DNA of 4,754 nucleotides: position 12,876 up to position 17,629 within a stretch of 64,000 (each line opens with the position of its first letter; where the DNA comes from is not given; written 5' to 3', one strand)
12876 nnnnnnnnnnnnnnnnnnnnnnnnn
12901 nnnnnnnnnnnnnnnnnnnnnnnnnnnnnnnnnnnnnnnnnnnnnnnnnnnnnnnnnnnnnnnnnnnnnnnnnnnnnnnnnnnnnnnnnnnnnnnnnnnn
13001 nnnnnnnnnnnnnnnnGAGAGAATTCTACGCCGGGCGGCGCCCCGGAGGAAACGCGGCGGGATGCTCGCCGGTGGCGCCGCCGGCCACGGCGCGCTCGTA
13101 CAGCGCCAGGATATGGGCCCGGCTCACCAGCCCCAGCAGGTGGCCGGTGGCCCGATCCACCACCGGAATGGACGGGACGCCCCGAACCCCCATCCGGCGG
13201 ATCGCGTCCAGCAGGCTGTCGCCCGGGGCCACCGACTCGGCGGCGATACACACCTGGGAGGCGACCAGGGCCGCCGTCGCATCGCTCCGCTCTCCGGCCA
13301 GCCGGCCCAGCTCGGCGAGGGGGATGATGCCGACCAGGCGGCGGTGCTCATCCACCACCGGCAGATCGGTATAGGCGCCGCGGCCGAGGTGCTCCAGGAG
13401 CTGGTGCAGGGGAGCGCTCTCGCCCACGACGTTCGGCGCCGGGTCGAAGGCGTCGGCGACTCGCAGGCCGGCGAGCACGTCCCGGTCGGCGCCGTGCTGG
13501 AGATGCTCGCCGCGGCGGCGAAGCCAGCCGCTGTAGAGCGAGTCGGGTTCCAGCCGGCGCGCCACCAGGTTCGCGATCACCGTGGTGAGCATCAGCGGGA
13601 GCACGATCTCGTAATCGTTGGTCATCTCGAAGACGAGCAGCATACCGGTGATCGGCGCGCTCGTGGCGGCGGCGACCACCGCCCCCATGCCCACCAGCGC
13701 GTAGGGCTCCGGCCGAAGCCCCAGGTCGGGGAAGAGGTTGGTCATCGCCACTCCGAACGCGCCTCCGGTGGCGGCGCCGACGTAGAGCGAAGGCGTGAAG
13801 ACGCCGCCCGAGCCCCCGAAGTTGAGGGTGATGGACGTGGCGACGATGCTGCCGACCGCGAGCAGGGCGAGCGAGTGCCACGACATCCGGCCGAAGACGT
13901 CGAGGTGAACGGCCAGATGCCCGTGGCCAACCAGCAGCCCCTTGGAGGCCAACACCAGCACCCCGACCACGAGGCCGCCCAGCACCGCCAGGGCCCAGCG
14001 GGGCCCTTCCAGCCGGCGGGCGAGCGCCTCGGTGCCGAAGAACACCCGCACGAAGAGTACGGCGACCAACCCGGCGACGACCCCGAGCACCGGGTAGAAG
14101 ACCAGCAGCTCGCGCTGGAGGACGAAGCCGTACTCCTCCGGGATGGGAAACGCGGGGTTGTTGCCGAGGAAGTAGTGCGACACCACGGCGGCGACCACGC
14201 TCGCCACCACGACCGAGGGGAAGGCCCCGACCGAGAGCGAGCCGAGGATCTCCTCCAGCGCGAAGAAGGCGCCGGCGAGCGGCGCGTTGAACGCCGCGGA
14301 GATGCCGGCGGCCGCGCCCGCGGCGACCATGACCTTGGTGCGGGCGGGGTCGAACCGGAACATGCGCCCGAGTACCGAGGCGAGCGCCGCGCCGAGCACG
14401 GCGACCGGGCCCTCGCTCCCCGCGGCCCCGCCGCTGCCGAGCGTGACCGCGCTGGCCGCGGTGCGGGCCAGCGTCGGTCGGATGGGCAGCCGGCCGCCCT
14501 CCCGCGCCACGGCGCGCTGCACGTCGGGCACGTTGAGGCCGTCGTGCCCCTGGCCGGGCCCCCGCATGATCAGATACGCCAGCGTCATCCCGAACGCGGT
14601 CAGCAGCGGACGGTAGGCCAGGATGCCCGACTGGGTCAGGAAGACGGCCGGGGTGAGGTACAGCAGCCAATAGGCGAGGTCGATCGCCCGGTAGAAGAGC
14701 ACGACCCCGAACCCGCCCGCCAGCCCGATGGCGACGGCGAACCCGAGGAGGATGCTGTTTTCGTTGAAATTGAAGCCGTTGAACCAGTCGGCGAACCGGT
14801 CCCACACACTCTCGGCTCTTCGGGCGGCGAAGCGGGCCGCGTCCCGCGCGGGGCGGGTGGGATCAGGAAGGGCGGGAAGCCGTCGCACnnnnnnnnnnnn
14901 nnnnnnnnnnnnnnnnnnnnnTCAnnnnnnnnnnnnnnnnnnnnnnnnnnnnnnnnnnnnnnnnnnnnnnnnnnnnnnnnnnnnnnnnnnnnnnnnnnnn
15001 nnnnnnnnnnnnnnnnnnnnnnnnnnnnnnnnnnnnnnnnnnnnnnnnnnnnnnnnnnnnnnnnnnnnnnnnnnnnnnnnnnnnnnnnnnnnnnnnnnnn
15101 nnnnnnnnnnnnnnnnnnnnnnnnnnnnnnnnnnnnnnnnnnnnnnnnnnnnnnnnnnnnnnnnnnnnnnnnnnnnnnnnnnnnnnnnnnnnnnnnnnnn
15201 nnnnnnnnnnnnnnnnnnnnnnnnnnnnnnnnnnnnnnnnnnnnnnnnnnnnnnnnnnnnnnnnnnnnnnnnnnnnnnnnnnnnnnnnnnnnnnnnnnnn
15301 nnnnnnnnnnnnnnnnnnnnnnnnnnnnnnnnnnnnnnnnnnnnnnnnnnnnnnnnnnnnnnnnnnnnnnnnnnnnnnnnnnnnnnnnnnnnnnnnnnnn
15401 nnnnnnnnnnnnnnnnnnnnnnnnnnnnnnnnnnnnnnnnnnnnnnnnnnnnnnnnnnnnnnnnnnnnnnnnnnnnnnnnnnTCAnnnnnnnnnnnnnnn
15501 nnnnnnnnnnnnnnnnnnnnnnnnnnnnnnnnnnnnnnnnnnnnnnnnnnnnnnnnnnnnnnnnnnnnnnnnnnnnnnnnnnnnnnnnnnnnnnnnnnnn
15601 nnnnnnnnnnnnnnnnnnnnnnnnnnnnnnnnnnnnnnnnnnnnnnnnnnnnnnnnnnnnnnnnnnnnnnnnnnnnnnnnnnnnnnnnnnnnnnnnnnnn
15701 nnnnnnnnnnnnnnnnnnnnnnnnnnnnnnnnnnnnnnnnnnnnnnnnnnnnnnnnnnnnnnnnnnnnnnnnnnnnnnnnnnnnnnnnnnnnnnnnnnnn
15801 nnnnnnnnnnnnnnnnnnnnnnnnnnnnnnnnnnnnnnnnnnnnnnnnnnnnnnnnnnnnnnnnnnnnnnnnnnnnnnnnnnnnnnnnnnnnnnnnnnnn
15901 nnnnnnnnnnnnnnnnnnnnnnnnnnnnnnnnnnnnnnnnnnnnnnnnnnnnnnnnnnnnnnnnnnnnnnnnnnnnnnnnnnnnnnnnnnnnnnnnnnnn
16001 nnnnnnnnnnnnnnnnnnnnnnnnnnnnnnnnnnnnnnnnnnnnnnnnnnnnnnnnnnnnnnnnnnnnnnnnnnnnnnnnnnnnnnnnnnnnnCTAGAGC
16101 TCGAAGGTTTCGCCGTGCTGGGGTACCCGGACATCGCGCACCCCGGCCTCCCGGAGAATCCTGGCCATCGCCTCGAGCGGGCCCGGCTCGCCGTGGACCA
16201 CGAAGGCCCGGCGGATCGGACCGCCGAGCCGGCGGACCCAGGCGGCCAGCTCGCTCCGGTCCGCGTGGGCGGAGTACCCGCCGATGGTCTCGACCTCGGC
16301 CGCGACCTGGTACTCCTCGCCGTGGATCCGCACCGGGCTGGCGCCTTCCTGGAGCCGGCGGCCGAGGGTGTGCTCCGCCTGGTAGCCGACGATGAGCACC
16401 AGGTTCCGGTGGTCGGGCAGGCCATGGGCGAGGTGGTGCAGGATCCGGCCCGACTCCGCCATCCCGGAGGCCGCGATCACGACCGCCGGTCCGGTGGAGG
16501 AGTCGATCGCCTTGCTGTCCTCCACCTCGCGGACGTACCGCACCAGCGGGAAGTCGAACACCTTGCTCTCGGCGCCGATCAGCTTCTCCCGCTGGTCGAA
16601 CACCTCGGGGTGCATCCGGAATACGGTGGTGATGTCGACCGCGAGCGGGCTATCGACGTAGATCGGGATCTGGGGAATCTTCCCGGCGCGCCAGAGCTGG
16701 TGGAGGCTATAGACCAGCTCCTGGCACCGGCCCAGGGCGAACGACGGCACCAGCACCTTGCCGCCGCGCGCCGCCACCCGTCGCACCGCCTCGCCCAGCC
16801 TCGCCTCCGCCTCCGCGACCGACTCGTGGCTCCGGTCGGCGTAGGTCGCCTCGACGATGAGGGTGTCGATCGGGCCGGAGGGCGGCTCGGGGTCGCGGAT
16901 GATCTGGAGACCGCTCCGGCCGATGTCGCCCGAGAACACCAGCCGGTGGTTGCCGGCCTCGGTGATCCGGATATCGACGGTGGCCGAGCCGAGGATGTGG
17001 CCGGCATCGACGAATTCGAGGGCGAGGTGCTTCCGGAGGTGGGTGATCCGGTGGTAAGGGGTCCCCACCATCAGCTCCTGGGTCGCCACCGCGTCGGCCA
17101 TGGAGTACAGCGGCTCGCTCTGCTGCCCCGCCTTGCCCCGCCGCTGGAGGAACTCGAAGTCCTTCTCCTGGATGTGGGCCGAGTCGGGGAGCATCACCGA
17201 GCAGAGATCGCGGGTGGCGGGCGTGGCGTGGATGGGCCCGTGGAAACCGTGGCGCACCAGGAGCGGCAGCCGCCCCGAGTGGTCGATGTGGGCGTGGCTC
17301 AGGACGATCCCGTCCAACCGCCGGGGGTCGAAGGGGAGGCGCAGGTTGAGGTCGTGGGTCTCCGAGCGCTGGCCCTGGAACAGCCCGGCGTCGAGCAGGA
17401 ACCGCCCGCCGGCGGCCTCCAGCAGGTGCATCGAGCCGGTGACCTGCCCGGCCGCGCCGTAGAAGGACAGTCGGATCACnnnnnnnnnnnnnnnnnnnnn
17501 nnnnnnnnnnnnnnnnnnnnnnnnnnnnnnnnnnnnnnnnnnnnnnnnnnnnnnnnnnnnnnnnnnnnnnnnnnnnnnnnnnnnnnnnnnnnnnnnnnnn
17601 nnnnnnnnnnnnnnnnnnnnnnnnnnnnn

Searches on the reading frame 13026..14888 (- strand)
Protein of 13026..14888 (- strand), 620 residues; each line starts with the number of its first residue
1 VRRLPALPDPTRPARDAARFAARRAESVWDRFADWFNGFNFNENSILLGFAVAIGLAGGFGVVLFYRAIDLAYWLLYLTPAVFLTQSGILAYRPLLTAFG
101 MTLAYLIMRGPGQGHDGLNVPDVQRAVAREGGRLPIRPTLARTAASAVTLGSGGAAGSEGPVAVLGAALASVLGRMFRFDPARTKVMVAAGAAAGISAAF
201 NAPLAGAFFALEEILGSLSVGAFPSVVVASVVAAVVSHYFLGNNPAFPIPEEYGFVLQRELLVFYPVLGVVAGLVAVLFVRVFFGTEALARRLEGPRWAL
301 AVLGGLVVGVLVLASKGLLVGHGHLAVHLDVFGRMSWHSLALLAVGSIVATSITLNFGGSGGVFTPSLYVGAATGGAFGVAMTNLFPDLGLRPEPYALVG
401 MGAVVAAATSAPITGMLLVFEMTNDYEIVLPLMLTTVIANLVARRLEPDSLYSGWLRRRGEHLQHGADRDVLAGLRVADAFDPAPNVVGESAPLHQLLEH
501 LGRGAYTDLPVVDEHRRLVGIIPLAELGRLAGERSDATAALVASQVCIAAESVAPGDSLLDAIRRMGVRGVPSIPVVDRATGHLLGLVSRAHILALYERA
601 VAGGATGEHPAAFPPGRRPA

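Call 75: search_protein_families(library=pfam, proteins=[L024:10643-13111:+], max_evalue=0.01)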
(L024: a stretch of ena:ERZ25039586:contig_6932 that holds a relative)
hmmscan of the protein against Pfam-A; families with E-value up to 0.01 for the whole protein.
L024:10643-13111:+ (822 aa): 2 families
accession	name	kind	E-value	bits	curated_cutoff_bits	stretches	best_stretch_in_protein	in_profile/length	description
PF05593.20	RHS_repeat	-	1.8e-25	89.2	22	4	438-466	5-33/38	RHS Repeat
PF08379.15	Bact_transglu_N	-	0.0026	18.9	27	0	11-73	14-76/80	Bacterial transglutaminase-like N-terminal region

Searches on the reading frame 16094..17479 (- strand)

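Call 75: search_protein_families(library=pfam, proteins=[L024:10643-13111:+], max_evalue=0.01)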
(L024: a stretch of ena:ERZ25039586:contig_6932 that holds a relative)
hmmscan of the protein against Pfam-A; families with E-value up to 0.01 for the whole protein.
L024:10643-13111:+ (822 aa): 2 families
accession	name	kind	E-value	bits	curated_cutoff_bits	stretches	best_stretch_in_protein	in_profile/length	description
PF05593.20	RHS_repeat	-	1.8e-25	89.2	22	4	438-466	5-33/38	RHS Repeat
PF08379.15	Bact_transglu_N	-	0.0026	18.9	27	0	11-73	14-76/80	Bacterial transglutaminase-like N-terminal region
